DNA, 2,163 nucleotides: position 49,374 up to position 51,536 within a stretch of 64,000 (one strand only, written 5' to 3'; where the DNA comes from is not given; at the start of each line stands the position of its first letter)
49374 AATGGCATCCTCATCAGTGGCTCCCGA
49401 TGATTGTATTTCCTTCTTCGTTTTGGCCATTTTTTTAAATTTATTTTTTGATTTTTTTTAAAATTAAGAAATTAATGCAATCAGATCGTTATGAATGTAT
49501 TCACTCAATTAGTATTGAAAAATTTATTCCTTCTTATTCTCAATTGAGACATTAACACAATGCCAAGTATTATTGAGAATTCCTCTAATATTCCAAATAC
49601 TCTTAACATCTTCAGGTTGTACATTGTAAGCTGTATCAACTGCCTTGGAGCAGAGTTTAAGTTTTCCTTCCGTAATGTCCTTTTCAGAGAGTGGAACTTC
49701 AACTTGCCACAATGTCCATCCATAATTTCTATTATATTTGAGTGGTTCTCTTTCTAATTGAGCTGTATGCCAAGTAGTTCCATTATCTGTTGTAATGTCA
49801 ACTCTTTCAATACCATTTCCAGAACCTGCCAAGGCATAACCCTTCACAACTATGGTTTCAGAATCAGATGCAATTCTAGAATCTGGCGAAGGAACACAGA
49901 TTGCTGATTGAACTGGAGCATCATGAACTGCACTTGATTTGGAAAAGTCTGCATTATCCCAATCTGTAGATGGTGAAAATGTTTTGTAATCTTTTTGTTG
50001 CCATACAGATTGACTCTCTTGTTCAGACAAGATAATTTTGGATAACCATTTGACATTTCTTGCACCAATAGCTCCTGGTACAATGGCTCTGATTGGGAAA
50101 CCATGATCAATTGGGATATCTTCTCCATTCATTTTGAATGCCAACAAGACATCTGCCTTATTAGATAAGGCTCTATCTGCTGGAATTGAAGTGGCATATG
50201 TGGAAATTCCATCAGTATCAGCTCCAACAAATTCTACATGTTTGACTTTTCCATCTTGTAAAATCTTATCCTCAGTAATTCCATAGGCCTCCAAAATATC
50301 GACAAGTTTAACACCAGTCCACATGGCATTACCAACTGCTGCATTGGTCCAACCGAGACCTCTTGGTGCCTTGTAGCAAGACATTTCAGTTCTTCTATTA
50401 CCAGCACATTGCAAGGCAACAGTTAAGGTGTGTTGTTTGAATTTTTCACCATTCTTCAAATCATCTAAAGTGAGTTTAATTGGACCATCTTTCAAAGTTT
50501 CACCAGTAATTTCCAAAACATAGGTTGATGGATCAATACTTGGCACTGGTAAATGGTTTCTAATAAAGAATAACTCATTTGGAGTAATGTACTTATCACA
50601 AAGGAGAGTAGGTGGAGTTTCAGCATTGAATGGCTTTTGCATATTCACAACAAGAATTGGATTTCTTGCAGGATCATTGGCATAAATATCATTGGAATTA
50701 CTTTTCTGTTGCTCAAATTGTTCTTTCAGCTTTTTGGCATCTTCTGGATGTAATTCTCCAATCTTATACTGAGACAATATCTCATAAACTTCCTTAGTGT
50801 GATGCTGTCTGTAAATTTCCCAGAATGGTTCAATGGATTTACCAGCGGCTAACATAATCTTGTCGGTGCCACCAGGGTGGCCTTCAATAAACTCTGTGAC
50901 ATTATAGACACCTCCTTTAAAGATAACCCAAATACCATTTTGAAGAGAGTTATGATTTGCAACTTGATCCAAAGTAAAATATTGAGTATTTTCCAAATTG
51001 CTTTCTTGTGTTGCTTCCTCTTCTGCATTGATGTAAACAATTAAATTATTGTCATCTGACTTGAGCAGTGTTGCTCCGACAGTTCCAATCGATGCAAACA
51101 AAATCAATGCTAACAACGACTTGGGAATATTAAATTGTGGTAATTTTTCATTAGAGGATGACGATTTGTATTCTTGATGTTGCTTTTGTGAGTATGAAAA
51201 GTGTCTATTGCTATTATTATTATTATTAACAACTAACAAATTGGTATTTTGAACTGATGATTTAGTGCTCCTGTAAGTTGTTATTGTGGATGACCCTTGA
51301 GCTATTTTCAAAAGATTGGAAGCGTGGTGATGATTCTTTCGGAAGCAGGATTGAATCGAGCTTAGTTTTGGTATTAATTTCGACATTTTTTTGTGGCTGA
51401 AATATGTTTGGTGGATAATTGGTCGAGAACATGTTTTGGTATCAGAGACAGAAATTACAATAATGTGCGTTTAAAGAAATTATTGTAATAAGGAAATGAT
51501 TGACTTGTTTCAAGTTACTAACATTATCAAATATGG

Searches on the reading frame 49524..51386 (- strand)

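Call 35: search_protein_families(library=pfam, proteins=[window:49524-51386:-], max_evalue=0.001)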
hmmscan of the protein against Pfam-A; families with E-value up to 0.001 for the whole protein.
window:49524-51386:- (620 aa): 3 families
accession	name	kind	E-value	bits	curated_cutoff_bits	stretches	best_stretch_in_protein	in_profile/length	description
PF00174.25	Oxidored_molyb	-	1.2e-54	184.8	24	1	278-462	1-169/169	Oxidoreductase molybdopterin binding domain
PF03404.22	Mo-co_dimer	-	6.5e-36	123.8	22.7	1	486-614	3-136/138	Mo-co oxidoreductase dimerisation domain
PF00173.33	Cyt-b5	-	1.7e-18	66.9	23.7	1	138-212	1-73/74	Cytochrome b5-like Heme/Steroid binding domain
